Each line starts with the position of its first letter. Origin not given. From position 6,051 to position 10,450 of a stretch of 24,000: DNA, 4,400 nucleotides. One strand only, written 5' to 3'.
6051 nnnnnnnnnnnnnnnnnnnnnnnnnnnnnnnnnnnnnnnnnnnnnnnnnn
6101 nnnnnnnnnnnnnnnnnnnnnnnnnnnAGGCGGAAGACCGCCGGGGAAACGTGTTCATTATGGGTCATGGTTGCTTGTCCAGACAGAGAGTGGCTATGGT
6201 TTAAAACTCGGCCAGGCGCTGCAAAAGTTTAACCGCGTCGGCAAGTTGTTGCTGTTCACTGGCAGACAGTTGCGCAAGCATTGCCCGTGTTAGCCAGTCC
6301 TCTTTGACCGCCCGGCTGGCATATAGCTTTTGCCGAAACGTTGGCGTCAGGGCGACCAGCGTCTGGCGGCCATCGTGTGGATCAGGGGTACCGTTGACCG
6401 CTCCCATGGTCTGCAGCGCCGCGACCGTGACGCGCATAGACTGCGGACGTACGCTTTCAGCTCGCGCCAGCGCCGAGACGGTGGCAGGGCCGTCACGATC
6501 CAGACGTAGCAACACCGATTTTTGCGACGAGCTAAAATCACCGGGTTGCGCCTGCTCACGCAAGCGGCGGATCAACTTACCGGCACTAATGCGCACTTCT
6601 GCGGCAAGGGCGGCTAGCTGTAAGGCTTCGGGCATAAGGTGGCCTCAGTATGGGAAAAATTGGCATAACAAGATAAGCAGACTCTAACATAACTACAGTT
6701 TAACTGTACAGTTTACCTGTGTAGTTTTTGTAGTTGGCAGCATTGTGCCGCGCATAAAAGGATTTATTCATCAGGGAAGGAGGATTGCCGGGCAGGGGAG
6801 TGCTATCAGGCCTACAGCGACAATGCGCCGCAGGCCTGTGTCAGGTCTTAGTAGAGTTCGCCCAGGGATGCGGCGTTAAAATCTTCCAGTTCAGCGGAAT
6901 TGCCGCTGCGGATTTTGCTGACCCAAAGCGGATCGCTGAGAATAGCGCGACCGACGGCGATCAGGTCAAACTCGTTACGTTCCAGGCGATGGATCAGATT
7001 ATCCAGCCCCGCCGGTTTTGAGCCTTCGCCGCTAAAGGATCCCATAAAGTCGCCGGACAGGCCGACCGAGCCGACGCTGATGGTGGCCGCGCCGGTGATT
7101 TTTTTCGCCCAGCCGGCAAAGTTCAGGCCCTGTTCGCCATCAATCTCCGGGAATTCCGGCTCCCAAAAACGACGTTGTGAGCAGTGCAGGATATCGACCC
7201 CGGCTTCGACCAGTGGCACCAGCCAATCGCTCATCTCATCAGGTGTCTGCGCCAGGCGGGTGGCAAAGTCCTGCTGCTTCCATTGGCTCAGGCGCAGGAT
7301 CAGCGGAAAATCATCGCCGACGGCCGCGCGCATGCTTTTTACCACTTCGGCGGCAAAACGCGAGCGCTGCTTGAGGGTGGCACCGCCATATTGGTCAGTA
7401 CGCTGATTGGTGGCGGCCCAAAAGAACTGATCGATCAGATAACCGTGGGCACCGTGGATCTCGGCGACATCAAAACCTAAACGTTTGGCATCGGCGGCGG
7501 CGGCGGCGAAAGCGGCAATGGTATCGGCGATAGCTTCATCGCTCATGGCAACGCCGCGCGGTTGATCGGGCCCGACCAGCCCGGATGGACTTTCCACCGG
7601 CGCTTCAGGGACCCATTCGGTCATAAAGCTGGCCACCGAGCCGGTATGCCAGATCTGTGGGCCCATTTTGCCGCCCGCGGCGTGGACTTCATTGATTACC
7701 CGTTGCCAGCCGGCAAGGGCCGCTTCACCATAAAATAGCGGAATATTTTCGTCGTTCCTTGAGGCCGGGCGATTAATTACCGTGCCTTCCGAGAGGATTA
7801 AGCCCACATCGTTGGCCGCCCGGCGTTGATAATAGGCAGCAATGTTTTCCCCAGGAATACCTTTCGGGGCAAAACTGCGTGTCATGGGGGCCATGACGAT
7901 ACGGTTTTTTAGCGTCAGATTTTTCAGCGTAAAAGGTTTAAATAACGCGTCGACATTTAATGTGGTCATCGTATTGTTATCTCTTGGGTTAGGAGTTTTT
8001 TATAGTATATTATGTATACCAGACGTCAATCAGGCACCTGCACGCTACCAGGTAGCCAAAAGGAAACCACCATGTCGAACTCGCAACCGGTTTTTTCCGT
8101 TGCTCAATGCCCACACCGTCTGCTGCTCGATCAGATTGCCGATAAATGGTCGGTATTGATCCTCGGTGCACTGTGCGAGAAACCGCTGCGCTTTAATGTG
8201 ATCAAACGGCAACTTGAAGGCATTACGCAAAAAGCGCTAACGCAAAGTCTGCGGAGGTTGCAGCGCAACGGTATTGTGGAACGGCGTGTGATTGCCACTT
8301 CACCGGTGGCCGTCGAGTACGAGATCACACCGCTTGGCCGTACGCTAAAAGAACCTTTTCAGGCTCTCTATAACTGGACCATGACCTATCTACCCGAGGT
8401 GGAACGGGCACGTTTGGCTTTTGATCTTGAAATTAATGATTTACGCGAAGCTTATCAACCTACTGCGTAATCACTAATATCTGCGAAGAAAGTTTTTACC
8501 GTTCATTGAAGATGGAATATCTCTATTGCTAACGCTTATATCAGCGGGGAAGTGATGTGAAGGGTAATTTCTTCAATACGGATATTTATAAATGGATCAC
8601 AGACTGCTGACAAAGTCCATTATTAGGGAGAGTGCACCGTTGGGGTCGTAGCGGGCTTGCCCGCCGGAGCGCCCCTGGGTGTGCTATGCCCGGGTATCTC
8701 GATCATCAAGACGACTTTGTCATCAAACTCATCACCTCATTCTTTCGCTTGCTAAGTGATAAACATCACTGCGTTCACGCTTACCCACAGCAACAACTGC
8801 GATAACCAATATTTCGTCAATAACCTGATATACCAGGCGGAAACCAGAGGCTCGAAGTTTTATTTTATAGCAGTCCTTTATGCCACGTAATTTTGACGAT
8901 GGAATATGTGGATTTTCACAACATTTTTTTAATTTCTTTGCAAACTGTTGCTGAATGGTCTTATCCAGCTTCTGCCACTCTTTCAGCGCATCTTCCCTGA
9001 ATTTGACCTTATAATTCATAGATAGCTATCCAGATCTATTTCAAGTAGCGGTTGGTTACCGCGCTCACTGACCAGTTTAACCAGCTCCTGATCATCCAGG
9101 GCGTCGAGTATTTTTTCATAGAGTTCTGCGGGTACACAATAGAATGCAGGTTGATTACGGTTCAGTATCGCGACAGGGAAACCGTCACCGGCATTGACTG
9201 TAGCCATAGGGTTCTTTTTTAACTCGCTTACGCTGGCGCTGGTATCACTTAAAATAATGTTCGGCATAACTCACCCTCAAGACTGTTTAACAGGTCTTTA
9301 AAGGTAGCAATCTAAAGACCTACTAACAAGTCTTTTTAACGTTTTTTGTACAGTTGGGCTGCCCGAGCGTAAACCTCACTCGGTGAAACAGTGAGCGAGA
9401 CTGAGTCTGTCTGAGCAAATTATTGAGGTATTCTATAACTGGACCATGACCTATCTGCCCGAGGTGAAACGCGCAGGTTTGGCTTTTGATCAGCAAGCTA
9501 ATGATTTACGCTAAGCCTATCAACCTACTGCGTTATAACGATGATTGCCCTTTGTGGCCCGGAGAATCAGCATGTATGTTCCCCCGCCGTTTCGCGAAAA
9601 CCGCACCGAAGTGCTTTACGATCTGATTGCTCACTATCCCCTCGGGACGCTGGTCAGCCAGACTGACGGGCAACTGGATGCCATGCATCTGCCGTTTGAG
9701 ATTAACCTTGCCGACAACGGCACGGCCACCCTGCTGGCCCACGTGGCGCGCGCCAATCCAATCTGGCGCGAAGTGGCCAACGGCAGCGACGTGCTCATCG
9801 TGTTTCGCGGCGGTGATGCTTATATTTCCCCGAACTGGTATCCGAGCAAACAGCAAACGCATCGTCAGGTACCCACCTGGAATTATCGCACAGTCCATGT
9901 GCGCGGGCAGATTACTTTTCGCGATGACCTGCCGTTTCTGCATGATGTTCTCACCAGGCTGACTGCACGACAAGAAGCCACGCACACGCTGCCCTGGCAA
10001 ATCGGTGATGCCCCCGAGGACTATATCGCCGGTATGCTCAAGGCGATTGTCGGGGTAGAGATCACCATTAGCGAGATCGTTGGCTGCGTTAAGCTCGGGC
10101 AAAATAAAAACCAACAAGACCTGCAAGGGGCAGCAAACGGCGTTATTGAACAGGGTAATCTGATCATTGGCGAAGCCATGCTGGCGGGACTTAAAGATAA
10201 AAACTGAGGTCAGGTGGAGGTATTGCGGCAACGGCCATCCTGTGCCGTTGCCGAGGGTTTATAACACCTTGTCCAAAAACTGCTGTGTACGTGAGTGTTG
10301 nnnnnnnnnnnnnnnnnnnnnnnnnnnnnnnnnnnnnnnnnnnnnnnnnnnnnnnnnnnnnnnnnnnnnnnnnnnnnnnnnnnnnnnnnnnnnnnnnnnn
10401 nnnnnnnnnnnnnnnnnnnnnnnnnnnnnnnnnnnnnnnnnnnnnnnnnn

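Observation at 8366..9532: RelE/Phd-YefM cassette inserted behind hxlR and bracketed by two diverged 102-bp copies of the hxlR 3' end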

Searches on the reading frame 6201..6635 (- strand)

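Call 5: search_protein_families(library=pfam, proteins=[window:6201-6635:-], max_evalue=0.01)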
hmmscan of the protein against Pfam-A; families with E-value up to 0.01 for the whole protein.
window:6201-6635:- (144 aa): 4 families
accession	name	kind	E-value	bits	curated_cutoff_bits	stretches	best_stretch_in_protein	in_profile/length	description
PF01047.28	MarR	-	2.5e-07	30.9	24.6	1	35-91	2-58/59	MarR family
PF12802.13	MarR_2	-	3.2e-06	27.6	27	1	34-91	3-61/61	MarR family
PF12840.13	HTH_20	-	0.0011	19.3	27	1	39-75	7-43/51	Helix-turn-helix domain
PF13463.12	HTH_27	-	0.0038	17.9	22.2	0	70-98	38-66/68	Winged helix DNA-binding domain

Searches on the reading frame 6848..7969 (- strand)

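Call 5: search_protein_families(library=pfam, proteins=[window:6848-7969:-], max_evalue=0.01)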
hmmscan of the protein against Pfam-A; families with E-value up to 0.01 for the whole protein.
window:6848-7969:- (373 aa): 1 family
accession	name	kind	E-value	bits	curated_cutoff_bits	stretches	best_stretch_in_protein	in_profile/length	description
PF00724.26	Oxidored_FMN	-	2.2e-61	208.5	27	2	9-265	2-267/342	NADH:flavin oxidoreductase / NADH oxidase family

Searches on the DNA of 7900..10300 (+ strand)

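Call 6: search_dna_similar(query=window:7900-10300:+, collection=ecoli_genomes, mode=near)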
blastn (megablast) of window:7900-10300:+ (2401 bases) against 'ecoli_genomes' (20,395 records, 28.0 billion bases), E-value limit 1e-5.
Records with a match: 197; places in all: 200; records where one place covers at least 80% of the query: 0.
Genomes with a match: 196 of 5426; with a place that covers at least 80% of the query: 0. Places per genome that has any: lowest 1, median 1, highest 3. On chromosomes: 2 places; on plasmids: 198.
Best place of each record, by identity: 80-90% 197.
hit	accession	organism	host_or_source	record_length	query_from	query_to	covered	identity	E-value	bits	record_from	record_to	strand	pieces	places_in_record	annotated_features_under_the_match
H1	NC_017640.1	Escherichia coli UMNK88 strain UMNK88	porcine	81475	837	1458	26%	82.2%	1e-145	527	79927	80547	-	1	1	type II toxin-antitoxin system RelE family toxin | type II toxin-antitoxin system Phd/YefM family antitoxin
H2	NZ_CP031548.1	Escherichia coli strain cq9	pig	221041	837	1458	26%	82.1%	1e-145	527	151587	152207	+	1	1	type II toxin-antitoxin system RelE family toxin | type II toxin-antitoxin system Phd/YefM family antitoxin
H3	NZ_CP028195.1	Escherichia coli strain CFSAN018748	tissue and/or biological fluid swine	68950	837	1458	26%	82.1%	1e-145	527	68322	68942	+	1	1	type II toxin-antitoxin system RelE family toxin | type II toxin-antitoxin system Phd/YefM family antitoxin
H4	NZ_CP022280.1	Escherichia coli strain STEC299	Marmota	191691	837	1458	26%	82.1%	1e-145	527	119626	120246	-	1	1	type II toxin-antitoxin system RelE family toxin | type II toxin-antitoxin system Phd/YefM family antitoxin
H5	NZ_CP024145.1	Escherichia coli strain 14EC029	clinical patient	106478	837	1458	26%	82.1%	1e-145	527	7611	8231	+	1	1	type II toxin-antitoxin system RelE family toxin | type II toxin-antitoxin system Phd/YefM family antitoxin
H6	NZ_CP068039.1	Escherichia coli strain U90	swine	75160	837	1458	26%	82.1%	1e-145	527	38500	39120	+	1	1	type II toxin-antitoxin system RelE family toxin | type II toxin-antitoxin system Phd/YefM family antitoxin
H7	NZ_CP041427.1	Escherichia coli strain STEC388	pig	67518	837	1458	26%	82.1%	1e-145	527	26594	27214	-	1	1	type II toxin-antitoxin system RelE family toxin | type II toxin-antitoxin system Phd/YefM family antitoxin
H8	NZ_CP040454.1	Escherichia coli strain UPEC132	Homo sapiens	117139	837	1458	26%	82.1%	1e-145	527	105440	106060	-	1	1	type II toxin-antitoxin system RelE family toxin | type II toxin-antitoxin system Phd/YefM family antitoxin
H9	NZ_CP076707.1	Escherichia coli O170:H18 strain CFIAFB20120266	missing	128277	837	1458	26%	82.1%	1e-145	527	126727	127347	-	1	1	type II toxin-antitoxin system RelE family toxin | type II toxin-antitoxin system Phd/YefM family antitoxin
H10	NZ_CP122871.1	Escherichia coli strain ETEC1721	Sus scrofa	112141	837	1458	26%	82.1%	1e-145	527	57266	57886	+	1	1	type II toxin-antitoxin system RelE family toxin | type II toxin-antitoxin system Phd/YefM family antitoxin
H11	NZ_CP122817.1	Escherichia coli strain ETEC1731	Sus scrofa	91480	837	1458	26%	82.1%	1e-145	527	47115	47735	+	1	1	type II toxin-antitoxin system RelE family toxin | type II toxin-antitoxin system Phd/YefM family antitoxin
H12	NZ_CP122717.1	Escherichia coli strain ETEC1749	Sus scrofa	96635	837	1458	26%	82.1%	1e-145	527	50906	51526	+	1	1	type II toxin-antitoxin system RelE family toxin | type II toxin-antitoxin system Phd/YefM family antitoxin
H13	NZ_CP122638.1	Escherichia coli strain ETEC4085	Sus scrofa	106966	837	1458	26%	82.1%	1e-145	527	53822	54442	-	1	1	type II toxin-antitoxin system RelE family toxin | type II toxin-antitoxin system Phd/YefM family antitoxin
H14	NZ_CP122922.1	Escherichia coli strain ETEC1706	Sus scrofa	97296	837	1458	26%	82.1%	1e-145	527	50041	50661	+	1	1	type II toxin-antitoxin system RelE family toxin | type II toxin-antitoxin system Phd/YefM family antitoxin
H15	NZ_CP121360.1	Escherichia coli strain rl0044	Sus scrofa domesticus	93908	837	1458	26%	82.1%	1e-145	527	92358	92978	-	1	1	type II toxin-antitoxin system RelE family toxin | type II toxin-antitoxin system Phd/YefM family antitoxin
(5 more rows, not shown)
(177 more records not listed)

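Call 7: search_dna_similar(query=window:8471-9430:+, collection=plasmids, mode=near)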
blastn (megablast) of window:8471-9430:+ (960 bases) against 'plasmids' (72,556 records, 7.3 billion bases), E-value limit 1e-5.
Records with a match: 228; places in all: 231; records where one place covers at least 80% of the query: 0.
Best place of each record, by identity: 80-90% 223; 60-80% 5.
By first word of the organism name: Escherichia 205; Klebsiella 12; Raoultella 5; Salmonella 2; Shigella 2; Citrobacter 1; Enterobacter 1.
By predicted mobility (MOB-suite, as given by PLSDB): conjugative 167; mobilizable 33; non-mobilizable 28.
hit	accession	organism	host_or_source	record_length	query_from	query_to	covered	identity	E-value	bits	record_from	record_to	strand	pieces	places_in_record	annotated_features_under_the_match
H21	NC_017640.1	Escherichia coli UMNK88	porcine,porcine neonatal diarrhea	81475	266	887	65%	82.2%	1e-146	527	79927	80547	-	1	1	type II toxin-antitoxin system RelE/ParE family toxin | type II toxin-antitoxin system Phd/YefM family antitoxin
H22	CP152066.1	Salmonella enterica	mallard duck,bacterial ...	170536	266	887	65%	82.1%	3e-147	529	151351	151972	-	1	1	type II toxin-antitoxin system RelE/ParE family toxin | type II toxin-antitoxin system Phd/YefM family antitoxin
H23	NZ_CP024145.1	Escherichia coli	single cell,clinical patient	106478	266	887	65%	82.1%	1e-146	527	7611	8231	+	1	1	type II toxin-antitoxin system RelE/ParE family toxin | type II toxin-antitoxin system Phd/YefM family antitoxin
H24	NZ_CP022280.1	Escherichia coli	Marmota,fecal sample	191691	266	887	65%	82.1%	1e-146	527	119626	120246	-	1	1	type II toxin-antitoxin system RelE/ParE family toxin | type II toxin-antitoxin system Phd/YefM family antitoxin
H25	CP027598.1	Escherichia coli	-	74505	266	887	65%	82.1%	1e-146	527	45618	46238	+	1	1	none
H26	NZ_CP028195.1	Escherichia coli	animal,tissue and/or biological fluid ...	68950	266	887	65%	82.1%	1e-146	527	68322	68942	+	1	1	type II toxin-antitoxin system RelE/ParE family toxin | type II toxin-antitoxin system Phd/YefM family antitoxin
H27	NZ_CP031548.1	Escherichia coli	pig,cell culture,feces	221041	266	887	65%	82.1%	1e-146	527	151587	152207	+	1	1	type II toxin-antitoxin system RelE/ParE family toxin | type II toxin-antitoxin system Phd/YefM family antitoxin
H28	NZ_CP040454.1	Escherichia coli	Homo sapiens,culture,urinary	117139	266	887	65%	82.1%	1e-146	527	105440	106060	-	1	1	type II toxin-antitoxin system RelE/ParE family toxin | type II toxin-antitoxin system Phd/YefM family antitoxin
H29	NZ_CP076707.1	Escherichia coli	-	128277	266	887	65%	82.1%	1e-146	527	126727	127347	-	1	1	type II toxin-antitoxin system RelE/ParE family toxin | type II toxin-antitoxin system Phd/YefM family antitoxin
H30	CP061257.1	Escherichia coli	Homo sapiens,cell culture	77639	266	887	65%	82.1%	1e-146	527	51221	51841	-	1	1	type II toxin-antitoxin system RelE/ParE family toxin | type II toxin-antitoxin system Phd/YefM family antitoxin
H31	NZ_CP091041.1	Escherichia coli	pig,cell culture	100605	266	887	65%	82.1%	1e-146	527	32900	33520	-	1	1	type II toxin-antitoxin system RelE/ParE family toxin | type II toxin-antitoxin system Phd/YefM family antitoxin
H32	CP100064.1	Escherichia coli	cell culture,feces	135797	266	887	65%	82.1%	1e-146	527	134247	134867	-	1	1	type II toxin-antitoxin system RelE/ParE family toxin | type II toxin-antitoxin system Phd/YefM family antitoxin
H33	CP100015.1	Escherichia coli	cell culture,gut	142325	266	887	65%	82.1%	1e-146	527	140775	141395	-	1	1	type II toxin-antitoxin system RelE/ParE family toxin | type II toxin-antitoxin system Phd/YefM family antitoxin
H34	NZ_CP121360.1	Escherichia coli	Sus scrofa domesticus,feces,feces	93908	266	887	65%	82.1%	1e-146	527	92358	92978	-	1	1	type II toxin-antitoxin system RelE/ParE family toxin | type II toxin-antitoxin system Phd/YefM family antitoxin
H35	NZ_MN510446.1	Escherichia coli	-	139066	266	887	65%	82.1%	1e-146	527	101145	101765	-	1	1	type II toxin-antitoxin system RelE/ParE family toxin | type II toxin-antitoxin system Phd/YefM family antitoxin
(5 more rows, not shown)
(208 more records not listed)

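Call 28: search_dna_similar(query=window:8471-8735:+, collection=plasmids, mode=distant, max_evalue=0.01, max_rows=15)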
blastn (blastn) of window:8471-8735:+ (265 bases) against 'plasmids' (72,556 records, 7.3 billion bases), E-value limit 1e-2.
Records with a match: 2; places in all: 3; records where one place covers at least 80% of the query: 0.
Best place of each record, by identity: 80-90% 2.
By first word of the organism name: Yersinia 1; Serratia 1.
By predicted mobility (MOB-suite, as given by PLSDB): non-mobilizable 2.
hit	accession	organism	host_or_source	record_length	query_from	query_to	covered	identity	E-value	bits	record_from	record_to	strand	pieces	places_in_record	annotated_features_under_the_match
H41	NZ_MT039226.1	Yersinia frederiksenii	-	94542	133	261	49%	80.2%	4e-23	114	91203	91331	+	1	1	none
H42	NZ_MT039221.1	Serratia proteamaculans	-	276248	150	230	31%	87.7%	3e-19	102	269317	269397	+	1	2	none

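Call 29: search_dna_similar(query=window:8447-9511:+, collection=phages, mode=distant, max_evalue=0.001, max_rows=15)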
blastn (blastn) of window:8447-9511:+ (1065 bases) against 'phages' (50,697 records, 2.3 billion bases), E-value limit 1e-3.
No match.

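Call 30: search_rna_families(source=window, start=7900, end=9700, threshold=evalue, max_evalue=1)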
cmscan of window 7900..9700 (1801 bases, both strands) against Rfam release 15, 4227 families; matches with E-value up to 1: 1.
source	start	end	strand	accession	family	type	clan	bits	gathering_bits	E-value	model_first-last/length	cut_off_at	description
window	8528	8572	-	RF00192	BLV_package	Cis-reg;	-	18.2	70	0.63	1-55/55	no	Bovine leukaemia virus RNA packaging signal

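Call 48: get_annotated_region(hit=H21, flank=4000)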
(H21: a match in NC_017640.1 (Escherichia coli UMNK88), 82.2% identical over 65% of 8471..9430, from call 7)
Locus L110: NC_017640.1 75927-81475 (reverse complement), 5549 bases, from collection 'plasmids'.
description: Escherichia coli UMNK88 plasmid pUMNK88_Ent, complete sequence
organism: Escherichia coli UMNK88 (NCBI taxid 696406)
taxonomy: Bacteria; Pseudomonadota; Gammaproteobacteria; Enterobacterales; Enterobacteriaceae; Escherichia; Escherichia coli; Escherichia coli UMNK88
host: -; source: porcine,porcine neonatal diarrhea; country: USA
typing (MOB-suite, as given by PLSDB): conjugative; replicon IncFIB; relaxase MOBF; mating-pair formation MPF_F
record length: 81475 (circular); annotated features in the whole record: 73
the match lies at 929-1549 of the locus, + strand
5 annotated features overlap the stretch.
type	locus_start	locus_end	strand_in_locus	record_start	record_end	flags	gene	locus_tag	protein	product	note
CDS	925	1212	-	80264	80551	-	-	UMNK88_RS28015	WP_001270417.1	type II toxin-antitoxin system RelE/ParE family toxin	GO:0030541 - plasmid partitioning [Evidence IEA]; GO:0051290 - protein heterotetramerization [Evidence IEA]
CDS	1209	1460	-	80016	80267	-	-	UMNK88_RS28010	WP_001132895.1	type II toxin-antitoxin system Phd/YefM family antitoxin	GO:0045927 - positive regulation of growth [Evidence IEA]; GO:0006355 - regulation of DNA-templated transcription ...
CDS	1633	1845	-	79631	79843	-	-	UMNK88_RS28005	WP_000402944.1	hypothetical protein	-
CDS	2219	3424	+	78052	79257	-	-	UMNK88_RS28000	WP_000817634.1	AAA family ATPase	-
CDS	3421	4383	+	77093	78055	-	-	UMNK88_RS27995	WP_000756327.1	ParB family protein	-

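Call 73: search_dna_similar(query=window:9340-9545:+, collection=plasmids, mode=distant, max_evalue=0.01, max_rows=10)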
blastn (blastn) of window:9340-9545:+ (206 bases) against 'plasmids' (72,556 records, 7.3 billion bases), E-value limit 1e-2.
Records with a match: 1; places in all: 1; records where one place covers at least 80% of the query: 0.
Best place of each record, by identity: 80-90% 1.
By first word of the organism name: Ewingella 1.
By predicted mobility (MOB-suite, as given by PLSDB): non-mobilizable 1.
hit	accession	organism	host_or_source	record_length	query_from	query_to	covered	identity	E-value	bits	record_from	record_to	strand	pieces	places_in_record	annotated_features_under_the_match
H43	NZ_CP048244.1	Ewingella americana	Flammulina filiformis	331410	93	135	21%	84.4%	4e-3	48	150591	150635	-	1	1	helix-turn-helix domain-containing protein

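Call 74: get_annotated_region(hit=H42, flank=1500)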
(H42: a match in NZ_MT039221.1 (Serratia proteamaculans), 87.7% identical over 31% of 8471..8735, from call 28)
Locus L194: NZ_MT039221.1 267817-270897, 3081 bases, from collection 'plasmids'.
description: Serratia proteamaculans strain AGR_Sm1a plasmid unnamed2, complete sequence
organism: Serratia proteamaculans (NCBI taxid 28151)
taxonomy: Bacteria; Pseudomonadota; Gammaproteobacteria; Enterobacterales; Yersiniaceae; Serratia; Serratia proteamaculans
host: -; source: -; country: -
typing (MOB-suite, as given by PLSDB): non-mobilizable
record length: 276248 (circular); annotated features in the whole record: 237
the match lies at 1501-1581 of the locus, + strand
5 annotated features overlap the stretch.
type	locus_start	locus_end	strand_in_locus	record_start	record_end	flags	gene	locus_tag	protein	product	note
CDS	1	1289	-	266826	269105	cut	maeB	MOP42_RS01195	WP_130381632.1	NADP-dependent oxaloacetate-decarboxylating malate dehydrogenase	-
CDS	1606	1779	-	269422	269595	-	-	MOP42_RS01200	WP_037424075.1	hypothetical protein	-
CDS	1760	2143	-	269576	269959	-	-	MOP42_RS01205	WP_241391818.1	hypothetical protein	-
CDS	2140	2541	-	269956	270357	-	-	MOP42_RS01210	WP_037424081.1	M15 family metallopeptidase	-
CDS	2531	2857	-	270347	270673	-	-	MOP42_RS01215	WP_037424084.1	phage holin, lambda family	GO:0019835 - cytolysis [Evidence IEA]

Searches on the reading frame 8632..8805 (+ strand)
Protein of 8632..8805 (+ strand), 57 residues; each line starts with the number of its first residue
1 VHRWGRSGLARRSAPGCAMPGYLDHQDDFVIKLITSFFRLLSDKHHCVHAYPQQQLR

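Call 5: search_protein_families(library=pfam, proteins=[window:8632-8805:+], max_evalue=0.01)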
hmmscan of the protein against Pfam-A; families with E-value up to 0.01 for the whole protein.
window:8632-8805:+ (57 aa): 0 families
